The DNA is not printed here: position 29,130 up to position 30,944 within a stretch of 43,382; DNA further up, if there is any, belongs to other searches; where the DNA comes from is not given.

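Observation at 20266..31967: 11.7 kb translationally coupled operon mixing a HAAT-type ABC importer with an unassigned secreted/membrane protein family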

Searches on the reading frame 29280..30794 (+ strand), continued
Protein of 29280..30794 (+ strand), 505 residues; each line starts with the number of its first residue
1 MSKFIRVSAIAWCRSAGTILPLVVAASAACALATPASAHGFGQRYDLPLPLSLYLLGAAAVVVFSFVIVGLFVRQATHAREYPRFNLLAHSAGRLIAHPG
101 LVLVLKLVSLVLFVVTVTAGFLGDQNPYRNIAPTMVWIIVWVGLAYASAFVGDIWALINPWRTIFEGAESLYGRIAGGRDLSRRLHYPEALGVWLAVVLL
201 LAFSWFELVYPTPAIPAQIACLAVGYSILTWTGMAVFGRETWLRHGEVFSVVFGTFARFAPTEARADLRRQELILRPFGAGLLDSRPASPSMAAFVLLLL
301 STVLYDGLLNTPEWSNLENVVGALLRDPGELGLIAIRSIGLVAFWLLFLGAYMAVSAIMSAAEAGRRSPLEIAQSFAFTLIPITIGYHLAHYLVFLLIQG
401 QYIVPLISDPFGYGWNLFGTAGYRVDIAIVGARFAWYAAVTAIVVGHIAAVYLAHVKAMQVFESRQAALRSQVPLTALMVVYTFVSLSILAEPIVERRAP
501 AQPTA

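Call 96: get_annotated_region(hit=H1, flank=9000)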
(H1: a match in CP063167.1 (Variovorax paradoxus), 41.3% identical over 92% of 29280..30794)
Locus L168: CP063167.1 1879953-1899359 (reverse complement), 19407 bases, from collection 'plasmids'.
description: Variovorax paradoxus strain VAI-C plasmid unnamed, complete sequence
organism: Variovorax paradoxus (NCBI taxid 34073)
taxonomy: Bacteria; Pseudomonadota; Betaproteobacteria; Burkholderiales; Comamonadaceae; Variovorax; Variovorax paradoxus
host: -; source: -; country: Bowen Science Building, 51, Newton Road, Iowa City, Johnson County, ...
typing (MOB-suite, as given by PLSDB): non-mobilizable
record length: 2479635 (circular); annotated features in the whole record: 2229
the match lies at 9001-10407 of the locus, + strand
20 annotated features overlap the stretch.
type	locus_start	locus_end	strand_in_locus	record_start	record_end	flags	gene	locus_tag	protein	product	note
CDS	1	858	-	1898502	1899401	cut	-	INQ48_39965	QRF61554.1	alpha/beta hydrolase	-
CDS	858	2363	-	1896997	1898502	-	-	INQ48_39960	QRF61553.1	GMC family oxidoreductase N-terminal domain-containing protein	-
CDS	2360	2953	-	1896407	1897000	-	-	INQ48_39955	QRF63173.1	isochorismatase family protein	-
CDS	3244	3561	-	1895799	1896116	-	-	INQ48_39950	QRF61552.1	hypothetical protein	-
CDS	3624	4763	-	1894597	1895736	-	-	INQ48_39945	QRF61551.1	CoA transferase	-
CDS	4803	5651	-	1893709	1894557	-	-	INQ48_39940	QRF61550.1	CoA ester lyase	-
CDS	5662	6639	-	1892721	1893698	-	-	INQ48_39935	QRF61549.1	tripartite tricarboxylate transporter substrate binding protein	-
CDS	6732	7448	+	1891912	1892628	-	-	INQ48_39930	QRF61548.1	GntR family transcriptional regulator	-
CDS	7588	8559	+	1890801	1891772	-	-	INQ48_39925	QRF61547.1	tripartite tricarboxylate transporter substrate binding protein BugD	-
CDS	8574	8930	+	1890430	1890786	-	-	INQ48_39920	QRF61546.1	hypothetical protein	-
CDS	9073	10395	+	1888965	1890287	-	-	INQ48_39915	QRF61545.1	hypothetical protein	-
CDS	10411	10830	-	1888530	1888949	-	-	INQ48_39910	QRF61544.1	type II toxin-antitoxin system VapC family toxin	-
CDS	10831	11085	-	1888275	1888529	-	-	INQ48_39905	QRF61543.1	plasmid stabilization protein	-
CDS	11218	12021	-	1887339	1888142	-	-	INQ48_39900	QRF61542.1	alpha/beta hydrolase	-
CDS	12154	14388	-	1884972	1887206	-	-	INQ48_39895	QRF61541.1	hypothetical protein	-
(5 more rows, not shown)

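Call 97: get_annotated_region(hit=H20, flank=8000)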
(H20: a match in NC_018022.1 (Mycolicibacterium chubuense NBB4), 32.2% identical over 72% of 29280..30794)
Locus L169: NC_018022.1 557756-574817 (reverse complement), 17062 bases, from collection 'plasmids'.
description: Mycolicibacterium chubuense NBB4 plasmid pMYCCH.01, complete sequence
organism: Mycolicibacterium chubuense NBB4 (NCBI taxid 710421)
taxonomy: Bacteria; Actinomycetota; Actinomycetes; Mycobacteriales; Mycobacteriaceae; Mycolicibacterium; Mycolicibacterium chubuense; Mycolicibacterium chubuense NBB4
host: -; source: -; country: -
typing (MOB-suite, as given by PLSDB): mobilizable; relaxase MOBF,MOBF
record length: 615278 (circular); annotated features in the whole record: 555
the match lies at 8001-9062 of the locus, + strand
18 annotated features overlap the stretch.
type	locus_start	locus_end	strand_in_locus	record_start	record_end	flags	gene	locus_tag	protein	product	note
CDS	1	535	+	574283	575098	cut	-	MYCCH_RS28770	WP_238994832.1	methane monooxygenase/ammonia monooxygenase subunit C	-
CDS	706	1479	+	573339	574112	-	-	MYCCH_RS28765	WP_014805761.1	methane monooxygenase/ammonia monooxygenase subunit A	-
CDS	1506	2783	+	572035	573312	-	-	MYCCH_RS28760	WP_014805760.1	methane monooxygenase/ammonia monooxygenase subunit B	-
CDS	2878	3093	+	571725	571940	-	-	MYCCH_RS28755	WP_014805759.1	hypothetical protein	-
CDS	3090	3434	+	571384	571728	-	-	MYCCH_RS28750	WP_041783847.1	hypothetical protein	-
CDS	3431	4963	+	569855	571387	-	-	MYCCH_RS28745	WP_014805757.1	AMP-binding protein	-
CDS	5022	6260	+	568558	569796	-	-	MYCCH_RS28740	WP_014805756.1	GAF domain-containing protein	-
CDS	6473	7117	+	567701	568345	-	sigC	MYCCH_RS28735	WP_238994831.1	RNA polymerase sigma factor SigC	-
CDS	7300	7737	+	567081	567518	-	-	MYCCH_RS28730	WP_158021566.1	hypothetical protein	-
CDS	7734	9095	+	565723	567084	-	-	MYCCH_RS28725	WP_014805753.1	hypothetical protein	-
CDS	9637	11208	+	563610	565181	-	-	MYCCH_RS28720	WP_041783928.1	methane monooxygenase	-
CDS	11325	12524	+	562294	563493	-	-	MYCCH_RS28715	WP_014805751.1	toluene hydroxylase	-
CDS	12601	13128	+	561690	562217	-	-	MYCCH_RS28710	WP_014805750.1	MmoB/DmpM family protein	GO:0006725 - cellular aromatic compound metabolic process [Evidence IEA]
CDS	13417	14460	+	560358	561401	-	-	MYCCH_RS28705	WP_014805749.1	2Fe-2S iron-sulfur cluster binding domain-containing protein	-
CDS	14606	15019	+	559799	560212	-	-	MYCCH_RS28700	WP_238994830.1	methane monooxygenase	-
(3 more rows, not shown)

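Call 98: get_annotated_region(hit=H5, flank=7000)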
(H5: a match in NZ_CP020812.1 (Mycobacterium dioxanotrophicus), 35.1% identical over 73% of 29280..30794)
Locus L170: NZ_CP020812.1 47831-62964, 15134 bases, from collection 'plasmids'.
description: Mycobacterium dioxanotrophicus strain PH-06 plasmid unnamed3, complete sequence
organism: Mycobacterium dioxanotrophicus (NCBI taxid 482462)
taxonomy: Bacteria; Actinomycetota; Actinomycetes; Mycobacteriales; Mycobacteriaceae; Mycobacterium; Mycobacterium dioxanotrophicus
host: -; source: Single cell,river sediment; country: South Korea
typing (MOB-suite, as given by PLSDB): non-mobilizable; replicon rep_cluster_1561
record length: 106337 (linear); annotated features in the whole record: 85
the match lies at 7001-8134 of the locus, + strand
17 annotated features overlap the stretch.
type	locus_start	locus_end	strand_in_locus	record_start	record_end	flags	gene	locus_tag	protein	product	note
CDS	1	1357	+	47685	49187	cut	-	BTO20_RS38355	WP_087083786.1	aldehyde dehydrogenase family protein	-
CDS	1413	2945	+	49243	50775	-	-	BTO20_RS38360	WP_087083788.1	AMP-binding protein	-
CDS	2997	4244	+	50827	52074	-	-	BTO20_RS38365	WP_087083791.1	GAF domain-containing protein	-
CDS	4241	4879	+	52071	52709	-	sigC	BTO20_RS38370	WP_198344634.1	RNA polymerase sigma factor SigC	-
CDS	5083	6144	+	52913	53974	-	-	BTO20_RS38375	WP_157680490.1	hypothetical protein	-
CDS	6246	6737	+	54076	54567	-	-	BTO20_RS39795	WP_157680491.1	hypothetical protein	-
CDS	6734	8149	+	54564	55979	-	-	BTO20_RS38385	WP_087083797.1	hypothetical protein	-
CDS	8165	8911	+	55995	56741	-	-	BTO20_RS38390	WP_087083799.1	zf-HC2 domain-containing protein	-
CDS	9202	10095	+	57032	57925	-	-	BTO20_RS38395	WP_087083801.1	methane monooxygenase/ammonia monooxygenase subunit C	-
CDS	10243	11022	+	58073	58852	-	-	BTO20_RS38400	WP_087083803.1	methane monooxygenase/ammonia monooxygenase subunit A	-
CDS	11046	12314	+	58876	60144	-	-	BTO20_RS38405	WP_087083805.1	methane monooxygenase/ammonia monooxygenase subunit B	-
CDS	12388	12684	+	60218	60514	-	-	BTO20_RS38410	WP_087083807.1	hypothetical protein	-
CDS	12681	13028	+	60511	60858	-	-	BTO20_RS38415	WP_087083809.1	hypothetical protein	-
CDS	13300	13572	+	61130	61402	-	-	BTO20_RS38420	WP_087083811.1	DUF4242 domain-containing protein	-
CDS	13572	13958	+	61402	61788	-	-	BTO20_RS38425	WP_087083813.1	hypothetical protein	-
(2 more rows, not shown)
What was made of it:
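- Closest known: PmoB/AmoB CuB site and PmoD of copper membrane monooxygenases. Same: The pair is physically next to hmoCAB in mycobacteria (calls 97, 98).
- SigC, pair and anti-sigma factor next to CuMMO hmoCAB on two mycobacterial plasmids (calls 97, 98).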

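Call 99: get_annotated_region(hit=H12, flank=7000)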
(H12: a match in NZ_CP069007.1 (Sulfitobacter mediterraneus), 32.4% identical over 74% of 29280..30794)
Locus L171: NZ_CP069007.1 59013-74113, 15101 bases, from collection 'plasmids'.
description: Sulfitobacter mediterraneus strain SC1-11 plasmid P3, complete sequence
organism: Sulfitobacter mediterraneus (NCBI taxid 83219)
taxonomy: Bacteria; Pseudomonadota; Alphaproteobacteria; Rhodobacterales; Roseobacteraceae; Sulfitobacter; Sulfitobacter mediterraneus
host: -; source: Skeletonema costatum,The surface seawater at the Pearl River Estuary; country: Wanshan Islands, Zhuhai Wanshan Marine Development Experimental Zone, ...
typing (MOB-suite, as given by PLSDB): non-mobilizable
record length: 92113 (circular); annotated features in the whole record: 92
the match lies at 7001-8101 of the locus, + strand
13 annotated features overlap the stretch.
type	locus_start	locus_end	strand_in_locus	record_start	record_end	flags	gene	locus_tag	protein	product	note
CDS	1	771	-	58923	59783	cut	-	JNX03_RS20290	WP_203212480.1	UPF0280 family protein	-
CDS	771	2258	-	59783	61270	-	-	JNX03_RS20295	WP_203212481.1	6-hydroxynicotinate reductase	-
CDS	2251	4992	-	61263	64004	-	-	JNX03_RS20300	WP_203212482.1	molybdopterin-dependent oxidoreductase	-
CDS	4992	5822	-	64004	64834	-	-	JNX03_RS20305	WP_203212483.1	FAD binding domain-containing protein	-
CDS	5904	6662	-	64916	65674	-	-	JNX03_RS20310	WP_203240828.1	copper chaperone PCu(A)C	-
CDS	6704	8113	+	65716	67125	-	-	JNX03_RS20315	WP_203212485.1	hypothetical protein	-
CDS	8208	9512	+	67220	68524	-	-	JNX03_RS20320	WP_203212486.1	ABC transporter substrate-binding protein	-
CDS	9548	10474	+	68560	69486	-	-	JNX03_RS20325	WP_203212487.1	branched-chain amino acid ABC transporter permease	GO:0015803 - branched-chain amino acid transport [Evidence IEA]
CDS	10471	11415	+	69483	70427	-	-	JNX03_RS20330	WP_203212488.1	branched-chain amino acid ABC transporter permease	GO:0015803 - branched-chain amino acid transport [Evidence IEA]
CDS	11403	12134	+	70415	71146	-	-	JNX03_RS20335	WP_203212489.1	ABC transporter ATP-binding protein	-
CDS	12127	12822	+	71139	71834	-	-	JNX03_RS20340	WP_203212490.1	ABC transporter ATP-binding protein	-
CDS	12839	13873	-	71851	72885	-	-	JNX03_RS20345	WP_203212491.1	GlxA family transcriptional regulator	-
CDS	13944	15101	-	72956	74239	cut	-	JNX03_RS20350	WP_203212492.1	MFS transporter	GO:0055085 - transmembrane transport [Evidence IEA]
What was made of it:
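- Next to a PCuAC fusion (call 99).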

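Call 100: get_annotated_region(hit=H9, flank=7000)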
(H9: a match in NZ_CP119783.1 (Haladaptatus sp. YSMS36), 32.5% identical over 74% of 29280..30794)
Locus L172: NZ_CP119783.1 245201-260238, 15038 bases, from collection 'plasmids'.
description: Haladaptatus sp. YSMS36 plasmid unnamed1, complete sequence
organism: Haladaptatus sp. YSMS36 (NCBI taxid 3033384)
taxonomy: Archaea; Euryarchaeota; Halobacteria; Halobacteriales; Haladaptataceae; Haladaptatus; Haladaptatus sp. YSMS36
host: -; source: cell culture,sediment; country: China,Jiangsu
typing (MOB-suite, as given by PLSDB): non-mobilizable
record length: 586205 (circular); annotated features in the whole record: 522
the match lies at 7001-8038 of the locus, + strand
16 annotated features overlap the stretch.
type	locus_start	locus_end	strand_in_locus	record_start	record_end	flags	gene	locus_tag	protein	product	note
CDS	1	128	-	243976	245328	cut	-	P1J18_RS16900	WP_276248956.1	aminotransferase class III-fold pyridoxal phosphate-dependent enzyme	-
CDS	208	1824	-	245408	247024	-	-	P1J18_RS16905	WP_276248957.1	BCCT family transporter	GO:0071705 - nitrogen compound transport [Evidence IEA]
CDS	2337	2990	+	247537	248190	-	-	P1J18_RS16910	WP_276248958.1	hypothetical protein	-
CDS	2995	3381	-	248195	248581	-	-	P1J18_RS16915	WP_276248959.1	Rid family detoxifying hydrolase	GO:0008152 - metabolic process [Evidence IEA]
CDS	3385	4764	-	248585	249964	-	-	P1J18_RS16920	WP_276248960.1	aspartate aminotransferase family protein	-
CDS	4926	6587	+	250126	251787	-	-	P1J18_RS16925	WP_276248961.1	aldehyde ferredoxin oxidoreductase C-terminal domain-containing protein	-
CDS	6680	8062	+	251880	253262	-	-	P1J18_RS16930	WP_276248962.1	hypothetical protein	-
CDS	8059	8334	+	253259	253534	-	-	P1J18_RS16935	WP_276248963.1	hypothetical protein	-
CDS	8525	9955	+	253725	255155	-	-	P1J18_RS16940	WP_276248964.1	aldehyde dehydrogenase family protein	-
CDS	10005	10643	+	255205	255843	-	-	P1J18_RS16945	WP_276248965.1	helix-turn-helix domain-containing protein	-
CDS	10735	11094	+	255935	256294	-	-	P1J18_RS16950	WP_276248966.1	group 1 truncated hemoglobin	-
CDS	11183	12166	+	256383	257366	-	-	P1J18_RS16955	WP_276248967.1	ROK family protein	-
CDS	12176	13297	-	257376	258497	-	-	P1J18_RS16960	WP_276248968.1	MBL fold metallo-hydrolase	-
CDS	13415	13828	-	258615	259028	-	-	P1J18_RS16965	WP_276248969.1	helix-turn-helix domain-containing protein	-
CDS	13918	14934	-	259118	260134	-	-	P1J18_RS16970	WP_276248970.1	sulfite exporter TauE/SafE family protein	GO:0006810 - transport [Evidence IEA]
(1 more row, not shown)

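Call 103: get_annotated_region(hit=H15, flank=8000)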
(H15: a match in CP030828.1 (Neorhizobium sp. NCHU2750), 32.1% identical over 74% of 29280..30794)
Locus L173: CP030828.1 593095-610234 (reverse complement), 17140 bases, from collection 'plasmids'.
description: Neorhizobium sp. NCHU2750 plasmid pNCHU2750a, complete sequence
organism: Neorhizobium sp. NCHU2750 (NCBI taxid 1825976)
taxonomy: Bacteria; Pseudomonadota; Alphaproteobacteria; Hyphomicrobiales; Rhizobiaceae; Neorhizobium; Neorhizobium sp. NCHU2750
host: -; source: Rosa; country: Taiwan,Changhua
typing (MOB-suite, as given by PLSDB): non-mobilizable
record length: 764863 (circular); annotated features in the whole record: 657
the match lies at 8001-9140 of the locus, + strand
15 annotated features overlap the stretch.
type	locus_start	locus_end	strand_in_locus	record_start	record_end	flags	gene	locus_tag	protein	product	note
CDS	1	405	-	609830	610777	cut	-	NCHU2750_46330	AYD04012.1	hypothetical protein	-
CDS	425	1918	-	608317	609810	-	hnr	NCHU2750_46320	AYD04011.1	6-hydroxynicotinate reductase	-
CDS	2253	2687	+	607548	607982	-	-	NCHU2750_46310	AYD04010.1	MarR family transcriptional regulator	-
CDS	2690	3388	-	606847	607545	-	livF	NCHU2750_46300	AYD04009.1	branched-chain amino acid ABC transporter ATP-binding protein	-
CDS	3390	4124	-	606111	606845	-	livG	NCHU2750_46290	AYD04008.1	branched-chain amino acid ABC transporter ATP-binding protein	-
CDS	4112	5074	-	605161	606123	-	livM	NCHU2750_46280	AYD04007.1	branched-chain amino acid ABC transporter permease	-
CDS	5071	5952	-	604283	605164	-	livH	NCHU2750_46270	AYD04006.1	branched-chain amino acid ABC transporter permease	-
CDS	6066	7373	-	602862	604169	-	livK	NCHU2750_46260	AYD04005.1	branched-chain amino acid ABC transporter substrate-binding protein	-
CDS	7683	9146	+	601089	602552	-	-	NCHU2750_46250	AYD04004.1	hypothetical protein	-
CDS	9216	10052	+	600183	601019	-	fpr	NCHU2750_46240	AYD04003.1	ferredoxin NADP reductase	-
CDS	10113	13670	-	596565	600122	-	nicB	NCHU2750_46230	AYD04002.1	nicotinate dehydrogenase subunit B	-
CDS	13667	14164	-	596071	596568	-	nicA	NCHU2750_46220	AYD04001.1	nicotinate dehydrogenase subunit A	-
CDS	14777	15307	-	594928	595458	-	rutF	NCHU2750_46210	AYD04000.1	flavin reductase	-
CDS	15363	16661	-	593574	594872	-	-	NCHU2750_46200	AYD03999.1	FAD dependent oxidoreductase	-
CDS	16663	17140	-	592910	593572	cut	-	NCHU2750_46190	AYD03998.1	hypothetical protein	-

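Call 104: get_annotated_region(hit=H38, flank=8000)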
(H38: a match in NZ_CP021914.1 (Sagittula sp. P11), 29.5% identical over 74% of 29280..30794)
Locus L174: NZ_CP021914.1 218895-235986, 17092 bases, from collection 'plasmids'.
description: Sagittula sp. P11 plasmid unnamed1, complete sequence
organism: Sagittula sp. P11 (NCBI taxid 2009329)
taxonomy: Bacteria; Pseudomonadota; Alphaproteobacteria; Rhodobacterales; Roseobacteraceae; Sagittula; Sagittula sp. P11
host: -; source: cell culture,sulfidic waters (60 m) from the Peruvian upwelling region; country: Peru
typing (MOB-suite, as given by PLSDB): non-mobilizable
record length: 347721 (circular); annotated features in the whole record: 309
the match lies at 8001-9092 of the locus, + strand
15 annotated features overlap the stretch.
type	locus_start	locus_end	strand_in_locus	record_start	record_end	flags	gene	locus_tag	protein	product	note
CDS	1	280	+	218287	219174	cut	-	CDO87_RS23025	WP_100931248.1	branched-chain amino acid ABC transporter permease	GO:0015803 - branched-chain amino acid transport [Evidence IEA]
CDS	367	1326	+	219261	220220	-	-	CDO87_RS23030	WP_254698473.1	branched-chain amino acid ABC transporter permease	GO:0015803 - branched-chain amino acid transport [Evidence IEA]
CDS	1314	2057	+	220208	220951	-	-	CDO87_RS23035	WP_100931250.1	ABC transporter ATP-binding protein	-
CDS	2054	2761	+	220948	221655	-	-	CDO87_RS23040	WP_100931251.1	ABC transporter ATP-binding protein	-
CDS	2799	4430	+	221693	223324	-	-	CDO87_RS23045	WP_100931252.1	GMC family oxidoreductase N-terminal domain-containing protein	-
CDS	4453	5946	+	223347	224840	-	-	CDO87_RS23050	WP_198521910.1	aldehyde dehydrogenase family protein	-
CDS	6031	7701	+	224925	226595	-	-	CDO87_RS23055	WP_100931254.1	tannase/feruloyl esterase family alpha/beta hydrolase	-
CDS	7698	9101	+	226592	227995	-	-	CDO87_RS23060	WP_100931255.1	hypothetical protein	-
CDS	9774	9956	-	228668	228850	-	-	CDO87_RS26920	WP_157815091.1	hypothetical protein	-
CDS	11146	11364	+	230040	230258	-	-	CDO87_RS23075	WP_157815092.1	hypothetical protein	-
CDS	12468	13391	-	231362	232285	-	-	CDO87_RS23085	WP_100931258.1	LysR family transcriptional regulator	-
CDS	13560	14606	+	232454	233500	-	-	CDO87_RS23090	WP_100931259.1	glutamate cyclase domain-containing protein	-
CDS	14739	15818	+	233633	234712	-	-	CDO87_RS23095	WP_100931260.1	TRAP transporter substrate-binding protein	-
CDS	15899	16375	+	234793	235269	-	-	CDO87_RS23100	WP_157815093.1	TRAP transporter small permease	GO:0015740 - C4-dicarboxylate transport [Evidence IEA]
CDS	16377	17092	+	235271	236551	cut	-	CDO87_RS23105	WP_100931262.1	TRAP transporter large permease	GO:0008643 - carbohydrate transport [Evidence IEA]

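Call 105: get_annotated_region(hit=H31, flank=8000)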
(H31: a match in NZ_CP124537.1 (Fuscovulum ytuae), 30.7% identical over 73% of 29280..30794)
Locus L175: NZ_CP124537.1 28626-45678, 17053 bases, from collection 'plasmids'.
description: Fuscovulum ytuae strain YMD61 plasmid unnamed2, complete sequence
organism: Fuscovulum ytuae (NCBI taxid 3042299)
taxonomy: Bacteria; Pseudomonadota; Alphaproteobacteria; Rhodobacterales; Paracoccaceae; Fuscovulum; Fuscovulum ytuae
host: -; source: pure culture,sediment; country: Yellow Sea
typing (MOB-suite, as given by PLSDB): non-mobilizable
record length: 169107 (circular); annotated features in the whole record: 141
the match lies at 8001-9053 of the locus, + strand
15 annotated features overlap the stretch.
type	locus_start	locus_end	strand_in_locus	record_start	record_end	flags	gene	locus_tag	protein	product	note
CDS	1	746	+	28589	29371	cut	-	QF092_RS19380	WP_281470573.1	PhnD/SsuA/transferrin family substrate-binding protein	-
CDS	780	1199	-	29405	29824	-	-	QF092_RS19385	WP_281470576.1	MarR family transcriptional regulator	GO:0006355 - regulation of DNA-templated transcription [Evidence IEA]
CDS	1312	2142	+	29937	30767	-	-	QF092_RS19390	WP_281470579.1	xanthine dehydrogenase family protein subunit M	-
CDS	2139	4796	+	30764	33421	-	-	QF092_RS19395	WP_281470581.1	molybdopterin cofactor-binding domain-containing protein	-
CDS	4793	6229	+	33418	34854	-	-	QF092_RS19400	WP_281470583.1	6-hydroxynicotinate reductase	-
CDS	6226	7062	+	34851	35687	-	-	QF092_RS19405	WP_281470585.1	UPF0280 family protein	-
CDS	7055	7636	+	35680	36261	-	-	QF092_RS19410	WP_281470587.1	amino acid synthesis family protein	-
CDS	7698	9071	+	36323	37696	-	-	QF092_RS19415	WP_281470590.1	hypothetical protein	-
CDS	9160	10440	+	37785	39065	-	-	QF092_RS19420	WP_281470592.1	ABC transporter substrate-binding protein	-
CDS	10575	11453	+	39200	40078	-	-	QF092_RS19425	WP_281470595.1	branched-chain amino acid ABC transporter permease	GO:0015803 - branched-chain amino acid transport [Evidence IEA]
CDS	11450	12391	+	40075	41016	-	-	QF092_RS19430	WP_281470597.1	branched-chain amino acid ABC transporter permease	GO:0015803 - branched-chain amino acid transport [Evidence IEA]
CDS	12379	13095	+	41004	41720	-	-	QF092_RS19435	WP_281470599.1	ABC transporter ATP-binding protein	-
CDS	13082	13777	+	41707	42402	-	-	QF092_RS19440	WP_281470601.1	ABC transporter ATP-binding protein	-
CDS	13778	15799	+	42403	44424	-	-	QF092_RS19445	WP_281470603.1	hydantoinase/oxoprolinase family protein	-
CDS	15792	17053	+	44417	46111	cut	-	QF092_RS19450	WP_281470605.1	hydantoinase B/oxoprolinase family protein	-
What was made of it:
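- In Rhodobacterales and Rhizobiaceae the membrane protein is co-operonic with other HAAT importers inside nicotinate or aromatic catabolic clusters, mostly without any cupredoxin or copper gene (calls 99, 103-105).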
